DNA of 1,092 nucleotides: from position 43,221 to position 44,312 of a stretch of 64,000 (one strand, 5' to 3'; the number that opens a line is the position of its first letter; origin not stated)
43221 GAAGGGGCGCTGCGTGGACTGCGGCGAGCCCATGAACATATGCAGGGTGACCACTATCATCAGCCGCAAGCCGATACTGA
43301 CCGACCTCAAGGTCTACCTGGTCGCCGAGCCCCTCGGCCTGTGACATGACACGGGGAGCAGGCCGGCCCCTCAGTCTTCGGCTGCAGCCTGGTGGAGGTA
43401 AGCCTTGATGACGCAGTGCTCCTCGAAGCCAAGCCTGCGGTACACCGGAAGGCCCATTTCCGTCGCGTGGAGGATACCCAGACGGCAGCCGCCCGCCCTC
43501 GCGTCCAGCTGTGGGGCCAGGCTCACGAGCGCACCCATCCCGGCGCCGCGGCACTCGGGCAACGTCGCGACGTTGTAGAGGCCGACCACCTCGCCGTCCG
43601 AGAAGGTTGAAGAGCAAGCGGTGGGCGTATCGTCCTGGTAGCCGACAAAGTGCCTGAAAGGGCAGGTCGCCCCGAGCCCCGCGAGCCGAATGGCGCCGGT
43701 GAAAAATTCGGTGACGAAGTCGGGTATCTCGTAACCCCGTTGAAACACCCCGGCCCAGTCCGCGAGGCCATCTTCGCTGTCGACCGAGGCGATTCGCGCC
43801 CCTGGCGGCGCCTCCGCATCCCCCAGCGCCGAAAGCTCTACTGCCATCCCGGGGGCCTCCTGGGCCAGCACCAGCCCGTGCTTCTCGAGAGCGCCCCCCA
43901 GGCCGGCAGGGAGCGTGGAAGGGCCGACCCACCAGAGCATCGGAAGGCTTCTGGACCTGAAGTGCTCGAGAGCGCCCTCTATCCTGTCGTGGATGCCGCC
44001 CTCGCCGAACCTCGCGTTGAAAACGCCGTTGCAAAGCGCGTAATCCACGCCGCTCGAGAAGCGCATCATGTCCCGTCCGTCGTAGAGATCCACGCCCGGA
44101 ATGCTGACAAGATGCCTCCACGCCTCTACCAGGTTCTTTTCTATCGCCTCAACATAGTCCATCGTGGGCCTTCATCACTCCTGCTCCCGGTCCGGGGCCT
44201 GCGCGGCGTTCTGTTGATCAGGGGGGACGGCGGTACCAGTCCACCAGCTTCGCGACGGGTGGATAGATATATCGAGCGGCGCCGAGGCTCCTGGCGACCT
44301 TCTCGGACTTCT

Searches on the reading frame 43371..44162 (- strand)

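Call 56: search_protein_families(library=pfam, proteins=[window:43371-44162:-], max_evalue=0.001)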
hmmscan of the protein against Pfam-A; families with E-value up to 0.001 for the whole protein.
window:43371-44162:- (263 aa): 1 family
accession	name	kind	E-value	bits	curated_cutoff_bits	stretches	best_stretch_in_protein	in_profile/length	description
PF13508.13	Acetyltransf_7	-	5e-05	24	27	1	170-248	4-84/84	Acetyltransferase (GNAT) domain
